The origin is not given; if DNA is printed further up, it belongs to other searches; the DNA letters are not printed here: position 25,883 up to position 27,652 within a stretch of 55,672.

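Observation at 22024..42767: Purine/urate-type anaerobic catabolic island with non-canonical composition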

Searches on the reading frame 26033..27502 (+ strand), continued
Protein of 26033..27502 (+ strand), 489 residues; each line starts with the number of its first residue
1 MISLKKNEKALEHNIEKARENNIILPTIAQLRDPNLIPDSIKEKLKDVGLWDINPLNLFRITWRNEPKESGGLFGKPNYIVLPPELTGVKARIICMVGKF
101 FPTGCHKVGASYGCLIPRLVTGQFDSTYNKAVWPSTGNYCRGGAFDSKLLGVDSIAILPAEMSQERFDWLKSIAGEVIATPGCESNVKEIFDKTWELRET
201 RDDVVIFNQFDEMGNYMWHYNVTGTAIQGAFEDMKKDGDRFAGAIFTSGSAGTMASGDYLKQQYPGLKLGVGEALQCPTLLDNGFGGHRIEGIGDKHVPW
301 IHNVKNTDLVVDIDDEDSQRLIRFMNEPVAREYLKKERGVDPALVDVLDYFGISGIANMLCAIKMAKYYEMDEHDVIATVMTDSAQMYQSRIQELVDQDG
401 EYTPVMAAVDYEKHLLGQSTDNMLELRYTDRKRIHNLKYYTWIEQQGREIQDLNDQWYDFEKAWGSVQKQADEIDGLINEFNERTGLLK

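Call 40: search_protein_families(library=pfam, proteins=[L045:12911-13468:+, L045:13528-14904:+, L045:16425-17441:+, L061:8137-10008:+, L061:11581-12591:+, L061:12591-13562:+, L075:9360-9980:+, L075:11467-12336:+, L079:9727-10470:+, L009:12804-14048:+], max_evalue=0.0001)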
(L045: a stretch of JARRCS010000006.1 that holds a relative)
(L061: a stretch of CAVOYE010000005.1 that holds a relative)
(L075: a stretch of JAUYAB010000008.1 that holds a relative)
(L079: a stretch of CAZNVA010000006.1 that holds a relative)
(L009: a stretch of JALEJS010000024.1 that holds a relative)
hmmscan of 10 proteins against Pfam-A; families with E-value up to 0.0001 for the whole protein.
L045:12911-13468:+ (185 aa): 4 families
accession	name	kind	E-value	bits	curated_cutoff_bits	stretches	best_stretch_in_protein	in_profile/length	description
PF01381.28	HTH_3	-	1.7e-15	57.2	23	1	13-67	1-55/55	Helix-turn-helix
PF07883.17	Cupin_2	-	3.5e-14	52.7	27.2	1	111-178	3-68/70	Cupin domain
PF13560.12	HTH_31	-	2.8e-08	34.4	27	1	9-63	2-57/64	Helix-turn-helix domain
PF12844.13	HTH_19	-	6.4e-05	23.2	30.2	0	10-68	1-59/64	Helix-turn-helix domain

L045:13528-14904:+ (458 aa): 2 families
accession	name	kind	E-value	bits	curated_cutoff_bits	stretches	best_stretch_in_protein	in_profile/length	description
PF01979.26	Amidohydro_1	-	2.7e-24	86.5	25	1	49-430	2-344/345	Amidohydrolase family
PF07969.17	Amidohydro_3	-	4.6e-15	56.5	29.7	1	349-431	403-471/472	Amidohydrolase family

L045:16425-17441:+ (338 aa): 2 families
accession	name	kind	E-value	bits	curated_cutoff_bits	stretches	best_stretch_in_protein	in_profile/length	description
PF02729.26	OTCace_N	-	8.3e-41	140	29.9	1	10-155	1-148/148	Aspartate/ornithine carbamoyltransferase, carbamoyl-P binding domain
PF00185.30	OTCace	-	7.6e-37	127.2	29.4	1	184-332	17-156/157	Aspartate/ornithine carbamoyltransferase, Asp/Orn binding domain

L061:8137-10008:+ (623 aa): 3 families
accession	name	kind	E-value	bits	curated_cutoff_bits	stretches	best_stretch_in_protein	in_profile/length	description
PF22422.2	MGH1-like_GH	-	3.7e-44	152.2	27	1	254-593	6-355/356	Mannosylglycerate hydrolase MGH1-like glycoside hydrolase domain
PF01204.24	Trehalase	-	1.3e-20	74.2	21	1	398-578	300-480/512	Trehalase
PF03200.22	Glyco_hydro_63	-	5.7e-11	42.3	22.4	1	493-600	370-489/492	Glycosyl hydrolase family 63 C-terminal domain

L061:11581-12591:+ (336 aa): 1 family
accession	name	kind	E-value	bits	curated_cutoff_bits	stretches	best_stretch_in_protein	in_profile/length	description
PF01145.31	Band_7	-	1.7e-14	54.7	23.6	1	8-190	2-169/176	SPFH domain / Band 7 family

L061:12591-13562:+ (323 aa): 0 families

L075:9360-9980:+ (206 aa): 2 families
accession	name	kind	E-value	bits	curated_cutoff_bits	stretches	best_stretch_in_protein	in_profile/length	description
PF12804.13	NTP_transf_3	-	1.1e-26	94.4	27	1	8-175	1-156/160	MobA-like NTP transferase domain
PF20202.4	DUF6564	-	3.1e-05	24.2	25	1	32-84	16-67/230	Domain of unknown function (DUF6564)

L075:11467-12336:+ (289 aa): 2 families
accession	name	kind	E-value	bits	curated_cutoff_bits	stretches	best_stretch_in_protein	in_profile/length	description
PF13478.12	XdhC_C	-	7.5e-33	114.2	29.7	1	121-269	1-125/125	XdhC Rossmann domain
PF02625.21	XdhC_CoxI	-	4.8e-17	62.1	24.3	1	13-70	3-60/68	XdhC and CoxI family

L079:9727-10470:+ (247 aa): 2 families
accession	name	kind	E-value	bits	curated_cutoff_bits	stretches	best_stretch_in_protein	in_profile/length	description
PF07729.17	FCD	-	3.5e-24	86.1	24.3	1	107-236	1-124/125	FCD domain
PF00392.27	GntR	-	4.8e-20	71.4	27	1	21-82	3-64/64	Bacterial regulatory proteins, gntR family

L009:12804-14048:+ (414 aa): 1 family
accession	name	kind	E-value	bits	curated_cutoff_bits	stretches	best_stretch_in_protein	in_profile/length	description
PF06245.16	DUF1015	-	9.6e-122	406.4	25.8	1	4-327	1-325/325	Protein of unknown function (DUF1015)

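Call 54: predict_structure(alignment_id=A1)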
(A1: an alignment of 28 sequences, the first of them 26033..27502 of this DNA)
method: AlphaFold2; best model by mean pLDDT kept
length: 489 residues; sequences in the alignment: 28
mean_pLDDT: 78.2   pTM: 0.84
mean pLDDT of the five models: 78.2, 77.3, 75.5, 71.6, 70.5
residues with pLDDT >= 90: 156; 70-90: 209; 50-70: 91; < 50: 33
segments of 3 or more residues with pLDDT < 50: 136-138, 275-301
pLDDT, mean of each block of 10 residues (from residue 1): 88 97 92 86 81 82 64 70 93 84 58 87 94 62 79 83 73 82 62 80 77 75 88 94 78 74 91 53 32 33 69 78 90 93 88 84 94 94 72 82 93 91 76 61 55 60 76 94 92
secondary structure, 60 per line:
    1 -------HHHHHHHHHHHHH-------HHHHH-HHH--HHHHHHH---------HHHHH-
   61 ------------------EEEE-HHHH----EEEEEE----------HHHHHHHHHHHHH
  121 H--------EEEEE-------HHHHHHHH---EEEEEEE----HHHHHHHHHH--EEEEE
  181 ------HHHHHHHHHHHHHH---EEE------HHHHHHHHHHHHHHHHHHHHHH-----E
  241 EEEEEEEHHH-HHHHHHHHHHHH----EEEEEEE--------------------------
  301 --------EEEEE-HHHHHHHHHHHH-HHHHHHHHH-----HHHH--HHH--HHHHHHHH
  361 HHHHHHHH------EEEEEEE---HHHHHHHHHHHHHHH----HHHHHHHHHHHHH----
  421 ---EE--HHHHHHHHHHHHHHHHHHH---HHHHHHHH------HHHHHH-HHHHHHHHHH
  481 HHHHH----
elements in order: H8-20 H28-32 H39-45 H55-59 E79-82 H84-87 E92-97 H108-121 E130-134 H142-149 E153-159 H164-173 E176-180 H187-200 E204-206 H213-234 E240-247 H252-263 E268-274 E309-313 H315-326 H328-336 H342-345 H353-368 E375-381 H385-399 H404-416 H428-446 H450-457 H464-469 H471-485
